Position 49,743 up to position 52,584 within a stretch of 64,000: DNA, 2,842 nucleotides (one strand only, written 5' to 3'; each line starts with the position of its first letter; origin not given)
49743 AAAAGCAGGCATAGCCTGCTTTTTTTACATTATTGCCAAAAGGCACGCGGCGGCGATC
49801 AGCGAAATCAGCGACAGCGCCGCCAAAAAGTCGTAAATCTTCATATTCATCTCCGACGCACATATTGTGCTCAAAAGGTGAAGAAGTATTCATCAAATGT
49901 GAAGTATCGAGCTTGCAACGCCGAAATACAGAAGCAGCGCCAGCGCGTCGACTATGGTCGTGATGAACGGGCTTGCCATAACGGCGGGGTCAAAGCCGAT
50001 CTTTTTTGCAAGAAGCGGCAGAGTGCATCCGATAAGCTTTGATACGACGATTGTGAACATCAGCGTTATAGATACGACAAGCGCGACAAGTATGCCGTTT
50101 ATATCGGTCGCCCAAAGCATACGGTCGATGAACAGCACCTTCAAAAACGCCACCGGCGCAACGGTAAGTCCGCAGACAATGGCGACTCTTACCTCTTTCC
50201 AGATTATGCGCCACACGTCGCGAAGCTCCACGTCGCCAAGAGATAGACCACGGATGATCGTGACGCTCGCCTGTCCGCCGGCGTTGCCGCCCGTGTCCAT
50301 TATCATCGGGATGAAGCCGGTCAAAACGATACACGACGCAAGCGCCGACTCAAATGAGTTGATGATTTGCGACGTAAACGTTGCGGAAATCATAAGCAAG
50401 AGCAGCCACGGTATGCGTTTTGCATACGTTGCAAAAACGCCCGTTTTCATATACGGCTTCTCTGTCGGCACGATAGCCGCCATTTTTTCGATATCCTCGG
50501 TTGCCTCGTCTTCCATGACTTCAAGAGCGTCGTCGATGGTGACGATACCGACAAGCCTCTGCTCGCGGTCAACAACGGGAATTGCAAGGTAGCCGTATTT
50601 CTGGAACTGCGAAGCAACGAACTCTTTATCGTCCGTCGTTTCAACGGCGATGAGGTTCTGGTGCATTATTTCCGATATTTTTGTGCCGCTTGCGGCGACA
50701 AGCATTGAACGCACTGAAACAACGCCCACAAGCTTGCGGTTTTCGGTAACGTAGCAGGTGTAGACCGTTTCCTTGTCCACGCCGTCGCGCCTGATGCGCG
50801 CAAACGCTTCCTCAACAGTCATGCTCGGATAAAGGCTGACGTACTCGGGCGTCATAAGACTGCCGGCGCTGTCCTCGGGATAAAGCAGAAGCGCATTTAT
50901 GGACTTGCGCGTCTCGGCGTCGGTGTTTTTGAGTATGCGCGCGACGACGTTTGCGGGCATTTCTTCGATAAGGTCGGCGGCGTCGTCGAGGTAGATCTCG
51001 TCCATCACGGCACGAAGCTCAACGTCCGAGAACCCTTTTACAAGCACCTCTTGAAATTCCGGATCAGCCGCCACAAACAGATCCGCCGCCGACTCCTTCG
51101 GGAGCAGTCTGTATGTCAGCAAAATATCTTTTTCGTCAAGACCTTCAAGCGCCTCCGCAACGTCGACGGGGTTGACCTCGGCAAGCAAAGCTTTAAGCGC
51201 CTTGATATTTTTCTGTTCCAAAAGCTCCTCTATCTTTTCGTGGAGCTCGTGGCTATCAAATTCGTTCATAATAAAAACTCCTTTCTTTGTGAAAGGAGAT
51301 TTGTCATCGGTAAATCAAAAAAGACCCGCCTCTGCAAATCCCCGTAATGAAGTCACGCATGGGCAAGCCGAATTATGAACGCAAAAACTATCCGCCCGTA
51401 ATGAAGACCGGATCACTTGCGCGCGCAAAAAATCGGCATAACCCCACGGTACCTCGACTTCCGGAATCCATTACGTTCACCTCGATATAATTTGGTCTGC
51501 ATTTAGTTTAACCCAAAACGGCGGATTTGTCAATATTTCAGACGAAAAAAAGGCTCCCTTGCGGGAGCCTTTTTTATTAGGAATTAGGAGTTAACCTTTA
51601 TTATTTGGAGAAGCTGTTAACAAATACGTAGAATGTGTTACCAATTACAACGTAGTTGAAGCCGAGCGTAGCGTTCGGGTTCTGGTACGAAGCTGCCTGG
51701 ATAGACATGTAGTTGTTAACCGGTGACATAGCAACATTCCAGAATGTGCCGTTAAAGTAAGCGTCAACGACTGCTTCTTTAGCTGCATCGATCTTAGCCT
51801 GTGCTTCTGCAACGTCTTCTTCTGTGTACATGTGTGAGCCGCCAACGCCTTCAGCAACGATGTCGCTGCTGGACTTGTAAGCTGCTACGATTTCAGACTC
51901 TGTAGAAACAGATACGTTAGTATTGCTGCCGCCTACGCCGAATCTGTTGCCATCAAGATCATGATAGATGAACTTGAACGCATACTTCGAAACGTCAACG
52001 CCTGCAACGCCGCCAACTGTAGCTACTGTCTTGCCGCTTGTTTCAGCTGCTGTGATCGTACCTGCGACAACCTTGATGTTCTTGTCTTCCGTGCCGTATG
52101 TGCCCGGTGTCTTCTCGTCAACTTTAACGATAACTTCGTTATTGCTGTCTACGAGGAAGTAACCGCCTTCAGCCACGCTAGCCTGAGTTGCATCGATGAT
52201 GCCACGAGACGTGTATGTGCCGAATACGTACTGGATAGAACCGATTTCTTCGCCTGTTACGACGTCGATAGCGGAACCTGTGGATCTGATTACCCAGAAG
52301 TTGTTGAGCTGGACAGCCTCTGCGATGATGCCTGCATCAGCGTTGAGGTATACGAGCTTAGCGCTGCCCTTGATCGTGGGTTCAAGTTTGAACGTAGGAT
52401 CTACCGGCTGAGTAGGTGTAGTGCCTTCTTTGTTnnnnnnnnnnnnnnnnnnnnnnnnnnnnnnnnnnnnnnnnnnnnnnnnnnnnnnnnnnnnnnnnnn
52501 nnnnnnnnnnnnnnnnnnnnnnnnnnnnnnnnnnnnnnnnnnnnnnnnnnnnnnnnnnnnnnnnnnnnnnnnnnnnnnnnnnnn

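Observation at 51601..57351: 1916-aa SLH-anchored protein with high-expression signals and codon usage unlike its own paralogous module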

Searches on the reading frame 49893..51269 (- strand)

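Call 23: search_protein_families(library=ncbifam, proteins=[window:49893-51269:-], max_evalue=0.01)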
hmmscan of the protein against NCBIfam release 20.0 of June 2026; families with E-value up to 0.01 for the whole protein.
window:49893-51269:- (458 aa): 16 families
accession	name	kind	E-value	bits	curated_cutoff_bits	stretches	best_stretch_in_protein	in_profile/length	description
TIGR00400.1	mgtE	equivalog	1.8e-138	462.1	232.75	1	5-458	3-449/450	magnesium transporter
NF038279.1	TF_CBS_SpxR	exception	4.1e-09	35.7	600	1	142-261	199-314/427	CBS-HotDog domain-containing transcription factor SpxR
NF053603.1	HhpR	exception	1.5e-08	34.2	520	1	137-250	5-115/282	CBS domain-containing high hydrostatic pressure regulator HhpR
TIGR01302.1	IMP_dehydrog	equivalog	2.1e-08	33.5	481.5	1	142-259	89-208/450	IMP dehydrogenase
TIGR01186.1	proV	subfamily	6.5e-08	32.1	326.6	1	144-255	253-360/363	betaine/proline/choline family ABC transporter ATP-binding protein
NF005869.0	PRK07807.1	equivalog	2e-06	27.1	549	1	143-250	99-202/479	GuaB1 family IMP dehydrogenase-related protein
NF041630.1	CBS_CbpB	equivalog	5.2e-05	23.1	125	1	222-263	37-78/143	cyclic-di-AMP-binding protein CbpB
NF052358.1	GMPRedGuaB1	equivalog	7.3e-05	22.1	675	1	144-249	100-201/479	GMP reductase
TIGR01137.1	cysta_beta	equivalog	0.00023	20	510.25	1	126-250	333-454/457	cystathionine beta-synthase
TIGR01303.1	IMP_DH_rel_1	equivalog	0.00032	19.7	562.75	1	144-250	99-200/475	GuaB1 family IMP dehydrogenase-related protein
NF011449.0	PRK14869.2-5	equivalog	0.00053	19.1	411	1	184-250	136-203/451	putative manganese-dependent inorganic diphosphatase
NF041552.1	TF_PrdR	equivalog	0.00099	17.5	795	1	196-260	6-70/577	sigma-54 dependent transcriptional regulator PrdR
NF007480.0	PRK10070.1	equivalog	0.0019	17.1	444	1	166-256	306-396/400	glycine betaine/L-proline ABC transporter ATP-binding protein ProV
NF011447.0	PRK14869.2-3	equivalog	0.0034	16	522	1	197-259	69-131/540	putative manganese-dependent inorganic diphosphatase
NF011443.0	PRK14869.1-5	equivalog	0.0052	15.3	335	1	190-264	63-138/546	putative manganese-dependent inorganic diphosphatase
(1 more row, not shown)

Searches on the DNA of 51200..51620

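Call 34: search_rna_families(source=window, start=51200, end=51620, threshold=evalue, max_evalue=1)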
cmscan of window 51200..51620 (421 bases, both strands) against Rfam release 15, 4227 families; matches with E-value up to 1: 16.
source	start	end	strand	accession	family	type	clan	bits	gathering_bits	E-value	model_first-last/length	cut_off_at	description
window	51475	51578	+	RF01859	Phe_leader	Cis-reg; leader;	-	31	55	0.0024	1-125/125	no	Phenylalanine leader peptide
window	51542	51605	-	RF02064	STnc370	Gene; sRNA;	-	29.4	54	0.049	1-71/71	no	Enterobacterial sRNA STnc370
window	51546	51614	-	RF02057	STnc40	Gene; sRNA;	-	28.3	45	0.0059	1-70/70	no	Salmonella enterica sRNA STnc40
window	51543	51599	-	RF01859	Phe_leader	Cis-reg; leader;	-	25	55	0.049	1-125/125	no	Phenylalanine leader peptide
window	51488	51577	-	RF02900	AaHKsRNA82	Gene; sRNA;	-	24.5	51.4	0.15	1-81/81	no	Aggregatibacter sRNA 82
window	51516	51580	+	RF02064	STnc370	Gene; sRNA;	-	24.5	54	0.51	1-71/71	no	Enterobacterial sRNA STnc370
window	51547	51580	+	RF02075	STnc230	Gene; sRNA;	-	23.6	50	0.33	46-81/83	no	Enterobacterial sRNA STnc230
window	51539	51594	-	RF02066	STnc320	Gene; sRNA;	-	23.1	50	0.044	1-55/55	no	Salmonella enterica sRNA STnc320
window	51493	51581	+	RF02056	STnc390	Gene; sRNA;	-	21.4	50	0.03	1-60/60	no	Salmonella sRNA STnc390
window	51542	51574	-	RF00489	ctRNA_p42d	Gene; antisense;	-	21.4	50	0.033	1-46/46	no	ctRNA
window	51540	51619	-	RF02059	STnc50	Gene; sRNA;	-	21.2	55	0.38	1-84/84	no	Salmonella enterica sRNA STnc40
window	51528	51575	+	RF01388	isrD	Gene; sRNA;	-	20.6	37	0.093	1-51/51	no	isrD Hfq binding RNA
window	51463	51586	+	RF02502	Atu_C8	Gene; sRNA;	-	18.4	50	0.46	1-122/122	no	Rhizobiales sRNA Atu_C8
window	51547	51581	+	RF00489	ctRNA_p42d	Gene; antisense;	-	18.2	50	0.28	1-46/46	no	ctRNA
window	51546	51579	-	RF01388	isrD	Gene; sRNA;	-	17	37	0.73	1-51/51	no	isrD Hfq binding RNA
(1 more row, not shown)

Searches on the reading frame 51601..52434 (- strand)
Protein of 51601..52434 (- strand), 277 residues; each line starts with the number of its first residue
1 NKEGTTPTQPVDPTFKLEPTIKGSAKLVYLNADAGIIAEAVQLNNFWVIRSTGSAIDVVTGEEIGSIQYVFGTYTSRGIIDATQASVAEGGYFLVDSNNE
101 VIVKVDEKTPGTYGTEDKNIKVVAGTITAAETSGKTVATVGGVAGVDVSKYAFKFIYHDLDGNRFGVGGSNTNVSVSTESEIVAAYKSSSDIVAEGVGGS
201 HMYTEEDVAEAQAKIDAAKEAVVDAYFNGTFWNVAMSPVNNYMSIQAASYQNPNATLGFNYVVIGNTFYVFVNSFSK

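Call 20: search_protein_representatives(protein=window:51601-52434:-)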
Query: 277 residues. Proteins with E-value up to 0.001 (for the whole library): 29; up to 1e-10: 20; up to 1e-30: 7. The best 29 are listed.
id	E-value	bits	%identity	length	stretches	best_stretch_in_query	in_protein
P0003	1.3e-142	489.8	85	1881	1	2-277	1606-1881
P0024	4.9e-75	268.5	55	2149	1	10-277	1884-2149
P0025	2.9e-72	259.4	53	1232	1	20-277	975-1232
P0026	2.9e-59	216.8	47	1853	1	10-277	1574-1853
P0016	2.1e-56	207.4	52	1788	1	21-275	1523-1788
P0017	3.2e-51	190.5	46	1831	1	3-276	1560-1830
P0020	2.0e-47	178.0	44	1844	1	8-276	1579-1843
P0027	1.3e-26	109.7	54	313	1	5-108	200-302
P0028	1.1e-25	106.7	35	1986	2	123-275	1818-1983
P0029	3.5e-23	98.5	33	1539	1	17-276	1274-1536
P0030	4.0e-23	98.4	37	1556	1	6-276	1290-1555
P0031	9.3e-21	90.6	36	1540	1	17-276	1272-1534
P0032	1.1e-20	90.4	31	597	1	18-276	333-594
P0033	8.0e-20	87.5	35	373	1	25-277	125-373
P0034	7.1e-19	84.5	35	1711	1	12-275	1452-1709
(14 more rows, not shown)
